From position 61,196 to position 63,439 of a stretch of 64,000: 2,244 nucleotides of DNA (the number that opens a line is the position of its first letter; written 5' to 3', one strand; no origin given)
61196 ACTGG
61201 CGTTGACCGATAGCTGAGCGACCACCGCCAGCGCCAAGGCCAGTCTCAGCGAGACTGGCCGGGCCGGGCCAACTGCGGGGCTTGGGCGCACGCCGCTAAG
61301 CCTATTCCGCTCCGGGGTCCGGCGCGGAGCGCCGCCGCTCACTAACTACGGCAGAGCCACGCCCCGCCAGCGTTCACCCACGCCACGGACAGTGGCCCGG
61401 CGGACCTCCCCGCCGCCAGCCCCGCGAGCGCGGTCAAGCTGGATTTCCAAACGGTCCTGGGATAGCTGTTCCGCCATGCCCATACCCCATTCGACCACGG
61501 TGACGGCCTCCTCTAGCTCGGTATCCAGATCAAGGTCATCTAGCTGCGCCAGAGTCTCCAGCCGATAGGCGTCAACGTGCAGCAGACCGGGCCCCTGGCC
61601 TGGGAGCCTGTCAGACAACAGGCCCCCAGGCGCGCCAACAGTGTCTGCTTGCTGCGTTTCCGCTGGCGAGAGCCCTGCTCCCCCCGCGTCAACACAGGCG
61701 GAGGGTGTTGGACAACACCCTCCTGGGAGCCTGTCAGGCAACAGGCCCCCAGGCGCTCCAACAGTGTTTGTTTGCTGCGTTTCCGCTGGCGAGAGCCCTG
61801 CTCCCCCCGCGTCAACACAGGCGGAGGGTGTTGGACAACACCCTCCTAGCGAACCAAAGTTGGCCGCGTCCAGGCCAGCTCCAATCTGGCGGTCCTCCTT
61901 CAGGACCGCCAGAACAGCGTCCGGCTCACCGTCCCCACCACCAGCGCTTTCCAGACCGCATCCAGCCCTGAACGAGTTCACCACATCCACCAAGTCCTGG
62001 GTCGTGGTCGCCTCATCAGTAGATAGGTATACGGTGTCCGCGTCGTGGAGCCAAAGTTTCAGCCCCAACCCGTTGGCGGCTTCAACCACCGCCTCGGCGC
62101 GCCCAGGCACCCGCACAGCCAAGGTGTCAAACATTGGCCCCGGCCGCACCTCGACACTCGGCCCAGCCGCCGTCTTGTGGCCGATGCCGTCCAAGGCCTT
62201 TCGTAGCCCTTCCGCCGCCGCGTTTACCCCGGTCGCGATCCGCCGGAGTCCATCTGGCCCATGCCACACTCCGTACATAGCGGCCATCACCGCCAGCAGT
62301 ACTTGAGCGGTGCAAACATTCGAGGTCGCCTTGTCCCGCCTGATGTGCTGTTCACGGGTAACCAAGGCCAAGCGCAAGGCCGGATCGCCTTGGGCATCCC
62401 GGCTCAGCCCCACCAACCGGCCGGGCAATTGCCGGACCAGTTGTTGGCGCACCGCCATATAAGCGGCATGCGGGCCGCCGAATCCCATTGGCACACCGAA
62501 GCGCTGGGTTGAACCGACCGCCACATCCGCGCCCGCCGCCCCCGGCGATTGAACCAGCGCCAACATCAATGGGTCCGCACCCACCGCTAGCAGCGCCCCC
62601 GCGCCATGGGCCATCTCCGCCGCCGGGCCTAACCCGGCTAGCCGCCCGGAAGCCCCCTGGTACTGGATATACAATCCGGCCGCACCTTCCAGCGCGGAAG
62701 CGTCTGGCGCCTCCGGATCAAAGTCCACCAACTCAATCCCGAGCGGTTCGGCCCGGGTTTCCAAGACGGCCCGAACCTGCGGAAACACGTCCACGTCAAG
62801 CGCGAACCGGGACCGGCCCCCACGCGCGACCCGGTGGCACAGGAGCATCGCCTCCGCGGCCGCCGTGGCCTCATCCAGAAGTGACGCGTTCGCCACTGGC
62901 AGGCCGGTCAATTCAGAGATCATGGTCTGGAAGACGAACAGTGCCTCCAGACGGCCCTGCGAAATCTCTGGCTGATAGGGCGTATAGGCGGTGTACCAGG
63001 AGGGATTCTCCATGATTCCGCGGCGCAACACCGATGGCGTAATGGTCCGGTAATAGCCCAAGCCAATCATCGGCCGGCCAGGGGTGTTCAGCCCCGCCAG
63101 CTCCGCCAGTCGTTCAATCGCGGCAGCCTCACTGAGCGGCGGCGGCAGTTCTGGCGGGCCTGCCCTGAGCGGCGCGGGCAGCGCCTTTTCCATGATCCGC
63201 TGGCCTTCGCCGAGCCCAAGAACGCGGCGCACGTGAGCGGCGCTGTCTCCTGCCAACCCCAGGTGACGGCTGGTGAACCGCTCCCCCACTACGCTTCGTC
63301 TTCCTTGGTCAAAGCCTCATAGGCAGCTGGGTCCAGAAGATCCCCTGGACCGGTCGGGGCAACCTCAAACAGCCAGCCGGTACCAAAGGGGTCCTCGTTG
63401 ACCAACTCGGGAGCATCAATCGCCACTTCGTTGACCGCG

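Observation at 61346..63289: Uninterrupted 647-codon ORF that is half GcvP and half TsaE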

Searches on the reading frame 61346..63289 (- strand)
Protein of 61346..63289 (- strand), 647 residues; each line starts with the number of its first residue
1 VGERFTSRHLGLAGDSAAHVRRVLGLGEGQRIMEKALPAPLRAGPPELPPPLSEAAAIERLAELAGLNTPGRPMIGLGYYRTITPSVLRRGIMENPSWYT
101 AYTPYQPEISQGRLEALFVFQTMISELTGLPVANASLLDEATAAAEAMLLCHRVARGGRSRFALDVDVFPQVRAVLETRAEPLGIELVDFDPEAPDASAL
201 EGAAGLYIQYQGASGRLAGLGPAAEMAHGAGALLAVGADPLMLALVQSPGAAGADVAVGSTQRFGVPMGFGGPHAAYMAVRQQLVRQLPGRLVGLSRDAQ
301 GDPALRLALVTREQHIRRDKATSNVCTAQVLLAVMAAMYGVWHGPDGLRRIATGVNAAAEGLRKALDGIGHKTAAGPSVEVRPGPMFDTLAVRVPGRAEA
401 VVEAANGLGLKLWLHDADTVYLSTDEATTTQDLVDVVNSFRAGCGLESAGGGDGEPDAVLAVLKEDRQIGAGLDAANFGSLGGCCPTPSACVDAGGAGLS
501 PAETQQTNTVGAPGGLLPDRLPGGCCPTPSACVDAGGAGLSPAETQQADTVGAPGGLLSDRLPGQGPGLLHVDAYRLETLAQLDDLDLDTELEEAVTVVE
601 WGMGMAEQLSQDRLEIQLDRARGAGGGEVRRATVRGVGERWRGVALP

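Call 3: search_protein_families(library=pfam, proteins=[window:61346-63289:-], max_evalue=0.01)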
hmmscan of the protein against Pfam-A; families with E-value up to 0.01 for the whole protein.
window:61346-63289:- (647 aa): 2 families
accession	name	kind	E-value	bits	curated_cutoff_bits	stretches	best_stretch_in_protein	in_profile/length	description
PF02347.22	GDC-P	-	5.8e-142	474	26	1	8-440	2-429/429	Glycine cleavage system P-protein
PF02367.23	TsaE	-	3e-09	37.4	26.6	1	568-620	68-120/128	Threonylcarbamoyl adenosine biosynthesis protein TsaE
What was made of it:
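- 61850..63289 (-): gcvP N-terminal half plus interdomain linker (residues 1-480). It ends at '...NFGS', just before the conserved start of the C-half. Pfam GDC-P covers residues 8-440 (call 3).
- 61346..61598 (-): tsaE C-terminal half (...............VVEWG...) plus stop codon. Pfam TsaE profile positions 68-120 (call 3).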

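Call 5: find_encoding_contigs(protein=window:61346-63289:-, flank=10000, max_places=10)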
Protein window:61346-63289:- (647 aa): no gene with exactly this product is on record in the collection.

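Call 10: find_homologous_proteins(query=window:61346-63289:-, max_evalue=0.00001)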
Query window:61346-63289:- (647 aa): 8000 proteins with E <= 0.00001 among 8000 candidates; the best 120 are listed.
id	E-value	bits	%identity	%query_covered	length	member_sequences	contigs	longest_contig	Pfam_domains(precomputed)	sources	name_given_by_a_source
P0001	0.0e+0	1419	100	100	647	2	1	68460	PF02347.23,PF02367.24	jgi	jgi:glycine cleavage system pyridoxal-binding protein P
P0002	1.1e-211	723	77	68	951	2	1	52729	PF02347.23,PF21478.4,PF01212.28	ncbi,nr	ncbi:MAG: aminomethyl-transferring glycine dehydrogenase [Bifidobacteriaceae bacterium]|nr:aminometh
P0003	1.3e-204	700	75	68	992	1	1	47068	PF02347.23,PF21478.4,PF00266.26,PF01212.28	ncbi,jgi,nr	ncbi:MAG: aminomethyl-transferring glycine dehydrogenase [Bifidobacteriaceae bacterium]|jgi:glycine 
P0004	1.4e-203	696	77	68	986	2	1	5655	PF02347.23,PF21478.4,PF00266.26,PF01212.28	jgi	jgi:glycine dehydrogenase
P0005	7.7e-201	687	71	75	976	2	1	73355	PF02347.23,PF21478.4,PF01212.28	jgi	jgi:glycine dehydrogenase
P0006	1.5e-186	640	70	68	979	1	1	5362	PF02347.23,PF21478.4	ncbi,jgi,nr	ncbi:MAG: aminomethyl-transferring glycine dehydrogenase [Bifidobacteriaceae bacterium]|jgi:glycine 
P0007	1.0e-185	637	69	67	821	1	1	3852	PF02347.23,PF21478.4,PF00266.26,PF01212.28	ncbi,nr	ncbi:MAG: aminomethyl-transferring glycine dehydrogenase, partial [Bifidobacteriaceae bacterium]|nr:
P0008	8.3e-178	611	79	57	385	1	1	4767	PF02347.23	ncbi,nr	ncbi:MAG: hypothetical protein LBD70_06705, partial [Bifidobacteriaceae bacterium]|nr:hypothetical p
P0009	3.5e-177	609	75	60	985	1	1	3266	PF02347.23,PF21478.4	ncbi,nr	ncbi:MAG: aminomethyl-transferring glycine dehydrogenase, partial [Bifidobacteriaceae bacterium]|nr:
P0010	3.1e-176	606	70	65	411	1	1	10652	PF02347.23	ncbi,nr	ncbi:MAG: hypothetical protein LBL01_06635, partial [Bifidobacteriaceae bacterium]|nr:hypothetical p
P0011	1.7e-175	604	-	-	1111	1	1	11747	PF02347.23,PF21478.4,PF01212.28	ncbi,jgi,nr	ncbi:MAG: glycine dehydrogenase [Bifidobacteriaceae bacterium]|jgi:glycine dehydrogenase|nr:glycine 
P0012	3.6e-171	589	75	57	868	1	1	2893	PF02347.23,PF21478.4,PF00266.26,PF01212.28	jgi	jgi:glycine dehydrogenase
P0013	4.6e-171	589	63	72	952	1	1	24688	PF02347.23,PF21478.4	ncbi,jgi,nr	ncbi:MAG: aminomethyl-transferring glycine dehydrogenase [Bifidobacteriaceae bacterium]|jgi:glycine 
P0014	1.2e-165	571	65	67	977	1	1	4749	PF02347.23,PF21478.4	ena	-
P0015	1.3e-163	564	64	69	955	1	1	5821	PF02347.23,PF21478.4,PF01212.28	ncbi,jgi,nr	ncbi:MAG: aminomethyl-transferring glycine dehydrogenase [Bifidobacteriaceae bacterium]|jgi:glycine 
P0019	4.0e-157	543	63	67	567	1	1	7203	PF02347.23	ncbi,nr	ncbi:MAG: hypothetical protein LBM66_01200, partial [Bifidobacteriaceae bacterium]|nr:hypothetical p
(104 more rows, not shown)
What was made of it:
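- On GcvP (single-chain glycine dehydrogenase, decarboxylating): All relatives have it (call 10).
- On GcvPA subunit of a two-subunit P-protein: The best homologues are single-chain ~950-aa proteins (call 10).
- Closest known: Two-subunit glycine dehydrogenase. Different: All close homologues are single-chain ~950-aa enzymes at 70-79% identity (call 10).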

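Call 11: find_encoding_contigs(protein=P0001, flank=10000, max_places=5)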
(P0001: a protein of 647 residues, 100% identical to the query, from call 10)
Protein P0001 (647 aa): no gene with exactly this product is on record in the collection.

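Call 12: find_encoding_contigs(protein=P0002, flank=10000, max_places=3)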
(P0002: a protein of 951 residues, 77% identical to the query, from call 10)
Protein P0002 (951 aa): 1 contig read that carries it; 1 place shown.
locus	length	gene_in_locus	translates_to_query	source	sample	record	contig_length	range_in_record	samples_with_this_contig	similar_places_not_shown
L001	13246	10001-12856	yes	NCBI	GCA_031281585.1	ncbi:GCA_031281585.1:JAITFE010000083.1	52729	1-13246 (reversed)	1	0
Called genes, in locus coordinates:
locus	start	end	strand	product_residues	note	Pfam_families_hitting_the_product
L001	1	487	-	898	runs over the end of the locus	PF01841:Transglut_core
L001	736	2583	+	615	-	-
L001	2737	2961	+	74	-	PF01197:Ribosomal_L31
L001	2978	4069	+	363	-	PF03462:PCRF, PF00472:RF-1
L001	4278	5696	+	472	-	PF00206:Lyase_1, PF14698:ASL_C2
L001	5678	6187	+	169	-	-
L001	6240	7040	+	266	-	PF01925:TauE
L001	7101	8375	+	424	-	PF00579:tRNA-synt_1b, PF22421:SYY_C-terminal, PF01479:S4 (weak)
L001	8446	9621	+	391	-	PF01571:GCV_T, PF08669:GCV_T_C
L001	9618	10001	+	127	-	PF01597:GCV_H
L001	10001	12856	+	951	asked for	PF02347:GDC-P, PF01212:Beta_elim_lyase (weak), PF21478:GcvP2_C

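Call 13: find_encoding_contigs(protein=P0005, flank=10000, max_places=3)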
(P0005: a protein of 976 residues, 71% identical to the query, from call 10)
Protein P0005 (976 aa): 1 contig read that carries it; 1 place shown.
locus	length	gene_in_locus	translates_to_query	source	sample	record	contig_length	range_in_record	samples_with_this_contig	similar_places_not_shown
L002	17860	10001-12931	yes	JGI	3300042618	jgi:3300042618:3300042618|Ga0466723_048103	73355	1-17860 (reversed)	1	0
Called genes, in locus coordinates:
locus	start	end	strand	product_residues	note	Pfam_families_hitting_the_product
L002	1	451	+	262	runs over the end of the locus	-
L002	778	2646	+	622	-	PF07497:Rho_RNA_bind, PF00006:ATP-synt_ab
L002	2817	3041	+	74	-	PF01197:Ribosomal_L31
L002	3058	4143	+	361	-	PF03462:PCRF, PF00472:RF-1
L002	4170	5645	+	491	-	PF00206:Lyase_1, PF14698:ASL_C2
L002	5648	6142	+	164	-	-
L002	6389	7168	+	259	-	PF01925:TauE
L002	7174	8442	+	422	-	PF00579:tRNA-synt_1b, PF22421:SYY_C-terminal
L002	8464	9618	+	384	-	PF01571:GCV_T, PF08669:GCV_T_C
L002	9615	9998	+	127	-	PF01597:GCV_H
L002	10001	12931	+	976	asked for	PF02347:GDC-P, PF01212:Beta_elim_lyase, PF21478:GcvP2_C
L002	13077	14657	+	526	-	PF02133:Transp_cyt_pur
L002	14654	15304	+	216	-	PF00857:Isochorismatase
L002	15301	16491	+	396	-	PF03747:ADP_ribosyl_GH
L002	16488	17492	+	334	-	PF00294:PfkB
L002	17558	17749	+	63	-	-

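Call 57: list_cluster_members(proteins=[P0002, P0003, P0006, P0007, P0008, P0009, P0010, P0011, P0013, P0019])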
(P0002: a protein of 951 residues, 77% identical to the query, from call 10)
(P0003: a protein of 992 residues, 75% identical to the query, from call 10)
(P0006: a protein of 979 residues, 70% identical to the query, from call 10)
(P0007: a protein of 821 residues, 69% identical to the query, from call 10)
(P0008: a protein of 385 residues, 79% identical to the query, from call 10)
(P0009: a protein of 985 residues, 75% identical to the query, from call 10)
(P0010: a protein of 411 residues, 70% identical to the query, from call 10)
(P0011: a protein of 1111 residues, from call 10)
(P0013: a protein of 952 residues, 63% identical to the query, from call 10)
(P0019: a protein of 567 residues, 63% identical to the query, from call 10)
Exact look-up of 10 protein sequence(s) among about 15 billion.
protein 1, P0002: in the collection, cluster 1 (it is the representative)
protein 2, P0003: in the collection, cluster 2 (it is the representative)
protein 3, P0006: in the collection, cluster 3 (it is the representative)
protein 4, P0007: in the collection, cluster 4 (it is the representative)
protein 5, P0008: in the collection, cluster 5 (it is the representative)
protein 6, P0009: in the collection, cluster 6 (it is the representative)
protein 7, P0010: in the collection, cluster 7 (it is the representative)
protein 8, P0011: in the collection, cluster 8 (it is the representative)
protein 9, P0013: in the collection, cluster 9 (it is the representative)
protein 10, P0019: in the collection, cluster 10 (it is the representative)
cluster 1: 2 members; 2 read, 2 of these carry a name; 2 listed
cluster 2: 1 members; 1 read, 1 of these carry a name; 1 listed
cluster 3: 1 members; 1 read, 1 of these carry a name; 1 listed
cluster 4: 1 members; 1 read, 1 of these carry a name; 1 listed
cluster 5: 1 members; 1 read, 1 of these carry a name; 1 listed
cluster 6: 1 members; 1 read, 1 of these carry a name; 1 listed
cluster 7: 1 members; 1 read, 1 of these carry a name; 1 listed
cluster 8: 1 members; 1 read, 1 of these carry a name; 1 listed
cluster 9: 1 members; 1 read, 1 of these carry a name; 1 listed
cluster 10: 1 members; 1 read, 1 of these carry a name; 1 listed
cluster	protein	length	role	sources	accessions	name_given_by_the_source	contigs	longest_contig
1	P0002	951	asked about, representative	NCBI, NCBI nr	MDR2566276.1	MAG: aminomethyl-transferring glycine dehydrogenase [Bifidobacteriaceae bacterium] | aminomethyl-transferring glycine dehydrogenase [Bifidobacteriaceae bacterium]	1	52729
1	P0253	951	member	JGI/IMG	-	glycine dehydrogenase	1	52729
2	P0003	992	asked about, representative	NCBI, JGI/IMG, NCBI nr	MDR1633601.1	MAG: aminomethyl-transferring glycine dehydrogenase [Bifidobacteriaceae bacterium] | glycine dehydrogenase | aminomethyl-transferring glycine dehydrogenase [Bifidobacteriaceae bacterium]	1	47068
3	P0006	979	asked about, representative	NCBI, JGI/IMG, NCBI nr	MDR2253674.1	MAG: aminomethyl-transferring glycine dehydrogenase [Bifidobacteriaceae bacterium] | glycine dehydrogenase | aminomethyl-transferring glycine dehydrogenase [Bifidobacteriaceae bacterium]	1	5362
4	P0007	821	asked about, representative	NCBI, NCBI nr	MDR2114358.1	MAG: aminomethyl-transferring glycine dehydrogenase, partial [Bifidobacteriaceae ... | aminomethyl-transferring glycine dehydrogenase [Bifidobacteriaceae bacterium]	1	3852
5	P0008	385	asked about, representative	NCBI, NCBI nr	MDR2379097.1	MAG: hypothetical protein LBD70_06705, partial [Bifidobacteriaceae bacterium] | hypothetical protein [Bifidobacteriaceae bacterium]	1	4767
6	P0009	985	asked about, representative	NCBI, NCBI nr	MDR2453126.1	MAG: aminomethyl-transferring glycine dehydrogenase, partial [Bifidobacteriaceae ... | aminomethyl-transferring glycine dehydrogenase [Bifidobacteriaceae bacterium]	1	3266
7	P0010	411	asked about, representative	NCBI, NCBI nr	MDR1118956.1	MAG: hypothetical protein LBL01_06635, partial [Bifidobacteriaceae bacterium] | hypothetical protein [Bifidobacteriaceae bacterium]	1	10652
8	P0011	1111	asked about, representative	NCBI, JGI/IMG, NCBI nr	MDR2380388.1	MAG: glycine dehydrogenase [Bifidobacteriaceae bacterium] | glycine dehydrogenase | glycine dehydrogenase [Bifidobacteriaceae bacterium]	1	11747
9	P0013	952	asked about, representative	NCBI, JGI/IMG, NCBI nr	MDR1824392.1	MAG: aminomethyl-transferring glycine dehydrogenase [Bifidobacteriaceae bacterium] | glycine dehydrogenase | aminomethyl-transferring glycine dehydrogenase [Bifidobacteriaceae bacterium]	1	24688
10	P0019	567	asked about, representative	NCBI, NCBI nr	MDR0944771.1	MAG: hypothetical protein LBM66_01200, partial [Bifidobacteriaceae bacterium] | hypothetical protein [Bifidobacteriaceae bacterium]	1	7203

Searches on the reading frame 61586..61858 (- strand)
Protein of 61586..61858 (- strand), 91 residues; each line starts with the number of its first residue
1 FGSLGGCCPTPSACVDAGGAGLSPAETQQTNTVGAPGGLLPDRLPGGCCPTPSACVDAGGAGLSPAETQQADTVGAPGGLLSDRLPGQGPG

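Call 33: find_homologous_proteins(query=window:61586-61855:-, max_evalue=0.001)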
Query seq(90 aa) (90 aa): 1 proteins with E <= 0.001 among 708 candidates.
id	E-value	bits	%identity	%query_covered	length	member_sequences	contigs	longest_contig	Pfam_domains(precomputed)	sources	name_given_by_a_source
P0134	3.0e-23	100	96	60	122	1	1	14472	PF02367.24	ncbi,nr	ncbi:MAG: tRNA (adenosine(37)-N6)-threonylcarbamoyltransferase complex ATPase subunit type 1 TsaE, p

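Call 62: search_protein_representatives(protein=window:61586-61858:-)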
Query: 91 residues. Proteins with E-value up to 0.001 (for the whole library): 3; up to 1e-10: 1; up to 1e-30: 0. The best 3 are listed.
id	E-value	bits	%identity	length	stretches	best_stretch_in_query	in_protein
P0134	4.0e-24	101.2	96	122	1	4-57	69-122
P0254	4.9e-07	46.4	47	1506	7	23-54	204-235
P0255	1.7e-04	38.2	47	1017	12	15-57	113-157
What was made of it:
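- On Assembly chimera: The gcvP C-half was not found (calls 33, 62).
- No contig or protein carrying 'repeat + GcvP C-half' was found (calls 33, 62). No GcvP C-half with the repeat was found in the protein collections (calls 33, 62). No tsaE-N::gcvP-C protein exists in the collections (calls 33, 62).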
